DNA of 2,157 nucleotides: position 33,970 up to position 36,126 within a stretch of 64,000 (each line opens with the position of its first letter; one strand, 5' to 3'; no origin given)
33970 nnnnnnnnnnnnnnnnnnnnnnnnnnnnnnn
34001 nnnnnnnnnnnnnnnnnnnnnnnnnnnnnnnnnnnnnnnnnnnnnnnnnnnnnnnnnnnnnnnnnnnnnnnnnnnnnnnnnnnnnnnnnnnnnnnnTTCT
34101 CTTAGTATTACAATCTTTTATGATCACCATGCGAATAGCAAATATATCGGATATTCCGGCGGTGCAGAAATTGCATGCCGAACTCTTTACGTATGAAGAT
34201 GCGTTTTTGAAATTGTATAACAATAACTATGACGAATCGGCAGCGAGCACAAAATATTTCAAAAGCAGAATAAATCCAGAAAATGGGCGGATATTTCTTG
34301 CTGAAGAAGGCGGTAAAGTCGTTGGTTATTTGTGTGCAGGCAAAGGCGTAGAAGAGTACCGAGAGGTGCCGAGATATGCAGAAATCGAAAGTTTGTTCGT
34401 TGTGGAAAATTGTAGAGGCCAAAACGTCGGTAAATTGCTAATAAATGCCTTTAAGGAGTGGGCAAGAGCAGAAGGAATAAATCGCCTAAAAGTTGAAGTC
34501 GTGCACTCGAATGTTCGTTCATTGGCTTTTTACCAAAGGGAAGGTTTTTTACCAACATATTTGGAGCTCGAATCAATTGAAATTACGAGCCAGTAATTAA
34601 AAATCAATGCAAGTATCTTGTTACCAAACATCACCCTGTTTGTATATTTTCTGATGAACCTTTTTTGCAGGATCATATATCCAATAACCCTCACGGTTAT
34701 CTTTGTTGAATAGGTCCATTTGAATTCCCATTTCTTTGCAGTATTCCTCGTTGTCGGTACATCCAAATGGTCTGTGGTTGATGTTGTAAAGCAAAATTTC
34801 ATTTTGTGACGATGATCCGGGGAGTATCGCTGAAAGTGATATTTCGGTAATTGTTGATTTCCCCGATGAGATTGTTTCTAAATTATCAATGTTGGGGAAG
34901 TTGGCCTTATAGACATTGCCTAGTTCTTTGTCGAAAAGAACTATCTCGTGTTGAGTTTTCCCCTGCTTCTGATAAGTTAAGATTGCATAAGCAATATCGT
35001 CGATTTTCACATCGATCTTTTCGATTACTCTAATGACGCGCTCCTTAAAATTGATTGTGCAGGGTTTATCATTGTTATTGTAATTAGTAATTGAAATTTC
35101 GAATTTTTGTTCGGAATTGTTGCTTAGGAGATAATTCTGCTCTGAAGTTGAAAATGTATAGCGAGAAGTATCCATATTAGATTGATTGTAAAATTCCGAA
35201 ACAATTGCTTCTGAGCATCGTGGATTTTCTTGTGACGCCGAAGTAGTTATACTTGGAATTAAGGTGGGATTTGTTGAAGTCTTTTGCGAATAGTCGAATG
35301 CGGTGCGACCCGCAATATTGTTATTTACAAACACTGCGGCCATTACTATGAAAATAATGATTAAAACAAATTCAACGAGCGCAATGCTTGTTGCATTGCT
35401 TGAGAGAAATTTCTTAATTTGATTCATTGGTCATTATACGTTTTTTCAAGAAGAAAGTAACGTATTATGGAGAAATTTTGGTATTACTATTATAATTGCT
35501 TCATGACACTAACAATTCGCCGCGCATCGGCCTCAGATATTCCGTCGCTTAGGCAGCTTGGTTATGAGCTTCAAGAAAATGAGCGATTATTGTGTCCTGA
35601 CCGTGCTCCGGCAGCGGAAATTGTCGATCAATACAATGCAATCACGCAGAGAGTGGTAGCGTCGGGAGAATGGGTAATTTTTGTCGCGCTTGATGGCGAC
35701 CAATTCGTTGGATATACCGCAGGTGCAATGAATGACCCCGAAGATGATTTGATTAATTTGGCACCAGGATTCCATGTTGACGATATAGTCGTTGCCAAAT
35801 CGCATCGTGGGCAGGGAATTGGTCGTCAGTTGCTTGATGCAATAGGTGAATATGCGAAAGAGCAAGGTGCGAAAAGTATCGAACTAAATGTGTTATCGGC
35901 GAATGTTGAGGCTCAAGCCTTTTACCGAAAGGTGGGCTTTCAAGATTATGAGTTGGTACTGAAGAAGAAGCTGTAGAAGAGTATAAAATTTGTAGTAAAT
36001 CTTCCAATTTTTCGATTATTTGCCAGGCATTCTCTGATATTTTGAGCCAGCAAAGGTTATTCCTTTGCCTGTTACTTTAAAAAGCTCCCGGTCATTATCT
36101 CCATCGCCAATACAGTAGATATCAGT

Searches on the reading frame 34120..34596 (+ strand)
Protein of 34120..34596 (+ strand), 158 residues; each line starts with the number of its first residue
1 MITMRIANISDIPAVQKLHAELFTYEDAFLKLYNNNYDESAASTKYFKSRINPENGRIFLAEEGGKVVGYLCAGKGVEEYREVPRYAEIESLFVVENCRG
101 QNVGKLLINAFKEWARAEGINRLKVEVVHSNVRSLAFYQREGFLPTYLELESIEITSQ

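Call 4: search_protein_families(library=pfam, proteins=[window:34120-34596:+], max_evalue=0.01)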
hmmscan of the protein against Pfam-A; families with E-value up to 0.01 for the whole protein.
window:34120-34596:+ (158 aa): 6 families
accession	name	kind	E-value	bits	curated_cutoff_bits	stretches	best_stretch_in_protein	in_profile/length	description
PF00583.31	Acetyltransf_1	-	3e-21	76.3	20.7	1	37-143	12-116/116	Acetyltransferase (GNAT) family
PF13508.13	Acetyltransf_7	-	1.7e-14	54.4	27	1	55-143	2-82/84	Acetyltransferase (GNAT) domain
PF13673.13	Acetyltransf_10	-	1.7e-11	44.6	23.6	1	41-147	16-111/128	Acetyltransferase (GNAT) domain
PF13420.13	Acetyltransf_4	-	2.7e-09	37.7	24.3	1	5-143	2-134/155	Acetyltransferase (GNAT) domain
PF13302.13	Acetyltransf_3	-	2.3e-05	25.6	25.4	1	10-143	10-137/138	Acetyltransferase (GNAT) domain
PF14542.12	Acetyltransf_CG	-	0.0017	18.9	30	1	76-120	13-58/80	GCN5-related N-acetyl-transferase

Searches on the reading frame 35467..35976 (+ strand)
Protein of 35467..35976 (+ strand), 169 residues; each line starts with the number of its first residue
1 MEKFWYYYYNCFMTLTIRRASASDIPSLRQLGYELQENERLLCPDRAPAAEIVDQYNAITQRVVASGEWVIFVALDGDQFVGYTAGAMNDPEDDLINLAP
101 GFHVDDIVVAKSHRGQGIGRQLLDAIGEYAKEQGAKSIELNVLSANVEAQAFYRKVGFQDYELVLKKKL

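Call 4: search_protein_families(library=pfam, proteins=[window:35467-35976:+], max_evalue=0.01)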
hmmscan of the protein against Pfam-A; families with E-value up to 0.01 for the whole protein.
window:35467-35976:+ (169 aa): 9 families
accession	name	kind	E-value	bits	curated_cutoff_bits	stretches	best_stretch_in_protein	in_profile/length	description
PF00583.31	Acetyltransf_1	-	1.2e-19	71.2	20.7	1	66-158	31-116/116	Acetyltransferase (GNAT) family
PF13508.13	Acetyltransf_7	-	3.6e-18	66.1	27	1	70-159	4-83/84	Acetyltransferase (GNAT) domain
PF13673.13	Acetyltransf_10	-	1.8e-17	63.9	23.6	1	56-162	19-111/128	Acetyltransferase (GNAT) domain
PF13420.13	Acetyltransf_4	-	5.6e-09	36.6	24.3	1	17-159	1-135/155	Acetyltransferase (GNAT) domain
PF13302.13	Acetyltransf_3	-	1.3e-08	36.1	25.4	1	15-159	2-138/138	Acetyltransferase (GNAT) domain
PF08445.16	FR47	-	5.6e-06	26.7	22.1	1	107-161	27-80/86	FR47-like protein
PF14542.12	Acetyltransf_CG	-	8.2e-05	23.1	30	1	104-136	27-59/80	GCN5-related N-acetyl-transferase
PF13527.13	Acetyltransf_9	-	0.00032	21.1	25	1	100-158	71-124/127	Acetyltransferase (GNAT) domain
PF24553.2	Rv0428c_C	-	0.00054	20.1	27.2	1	107-160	165-217/224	Probable histone acetyltransferase Rv0428c C-terminal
